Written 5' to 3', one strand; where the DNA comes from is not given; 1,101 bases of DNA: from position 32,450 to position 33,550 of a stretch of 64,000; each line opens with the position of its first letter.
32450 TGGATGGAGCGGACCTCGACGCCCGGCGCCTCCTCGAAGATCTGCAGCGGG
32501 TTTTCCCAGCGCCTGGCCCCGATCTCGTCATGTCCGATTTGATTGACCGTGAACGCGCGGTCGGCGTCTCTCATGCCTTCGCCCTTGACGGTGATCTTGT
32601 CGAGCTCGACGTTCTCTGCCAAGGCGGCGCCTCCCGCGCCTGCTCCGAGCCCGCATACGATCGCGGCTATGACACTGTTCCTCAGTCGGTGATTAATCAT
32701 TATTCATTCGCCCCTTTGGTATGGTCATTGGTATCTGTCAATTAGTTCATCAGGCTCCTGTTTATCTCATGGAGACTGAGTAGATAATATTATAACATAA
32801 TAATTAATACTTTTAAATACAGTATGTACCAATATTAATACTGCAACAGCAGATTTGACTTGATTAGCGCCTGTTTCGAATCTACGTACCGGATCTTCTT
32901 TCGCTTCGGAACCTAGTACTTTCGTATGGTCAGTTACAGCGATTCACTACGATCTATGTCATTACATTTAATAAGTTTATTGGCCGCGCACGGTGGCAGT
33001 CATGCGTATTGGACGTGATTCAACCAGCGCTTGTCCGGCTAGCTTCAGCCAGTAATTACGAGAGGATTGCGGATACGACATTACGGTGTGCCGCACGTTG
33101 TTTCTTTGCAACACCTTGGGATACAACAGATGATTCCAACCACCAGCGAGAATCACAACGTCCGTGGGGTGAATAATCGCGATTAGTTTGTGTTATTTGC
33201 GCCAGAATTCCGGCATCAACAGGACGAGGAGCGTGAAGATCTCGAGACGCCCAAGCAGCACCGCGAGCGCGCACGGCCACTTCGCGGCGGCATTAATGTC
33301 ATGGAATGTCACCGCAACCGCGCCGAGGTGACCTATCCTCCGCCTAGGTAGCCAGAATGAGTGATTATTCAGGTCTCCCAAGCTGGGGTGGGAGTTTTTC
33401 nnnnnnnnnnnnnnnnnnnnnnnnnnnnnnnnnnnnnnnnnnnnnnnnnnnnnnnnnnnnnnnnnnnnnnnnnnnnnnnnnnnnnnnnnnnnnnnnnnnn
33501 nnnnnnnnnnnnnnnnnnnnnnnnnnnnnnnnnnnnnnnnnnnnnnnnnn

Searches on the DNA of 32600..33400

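Call 5: search_rna_families(source=window, start=32600, end=33400, threshold=evalue, max_evalue=10, show_alignments=3)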
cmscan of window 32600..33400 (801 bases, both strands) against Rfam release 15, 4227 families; matches with E-value up to 10: 2.
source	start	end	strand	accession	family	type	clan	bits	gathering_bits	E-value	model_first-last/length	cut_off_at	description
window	32680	32732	-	RF01307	sR55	Gene; snRNA; snoRNA; CD-box;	-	12.8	35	4.9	1-65/65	no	Small nucleolar RNA sR55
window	32680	32732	-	RF01149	sR10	Gene; snRNA; snoRNA; CD-box;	-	10.6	45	6.9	1-54/54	no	Small nucleolar RNA sR10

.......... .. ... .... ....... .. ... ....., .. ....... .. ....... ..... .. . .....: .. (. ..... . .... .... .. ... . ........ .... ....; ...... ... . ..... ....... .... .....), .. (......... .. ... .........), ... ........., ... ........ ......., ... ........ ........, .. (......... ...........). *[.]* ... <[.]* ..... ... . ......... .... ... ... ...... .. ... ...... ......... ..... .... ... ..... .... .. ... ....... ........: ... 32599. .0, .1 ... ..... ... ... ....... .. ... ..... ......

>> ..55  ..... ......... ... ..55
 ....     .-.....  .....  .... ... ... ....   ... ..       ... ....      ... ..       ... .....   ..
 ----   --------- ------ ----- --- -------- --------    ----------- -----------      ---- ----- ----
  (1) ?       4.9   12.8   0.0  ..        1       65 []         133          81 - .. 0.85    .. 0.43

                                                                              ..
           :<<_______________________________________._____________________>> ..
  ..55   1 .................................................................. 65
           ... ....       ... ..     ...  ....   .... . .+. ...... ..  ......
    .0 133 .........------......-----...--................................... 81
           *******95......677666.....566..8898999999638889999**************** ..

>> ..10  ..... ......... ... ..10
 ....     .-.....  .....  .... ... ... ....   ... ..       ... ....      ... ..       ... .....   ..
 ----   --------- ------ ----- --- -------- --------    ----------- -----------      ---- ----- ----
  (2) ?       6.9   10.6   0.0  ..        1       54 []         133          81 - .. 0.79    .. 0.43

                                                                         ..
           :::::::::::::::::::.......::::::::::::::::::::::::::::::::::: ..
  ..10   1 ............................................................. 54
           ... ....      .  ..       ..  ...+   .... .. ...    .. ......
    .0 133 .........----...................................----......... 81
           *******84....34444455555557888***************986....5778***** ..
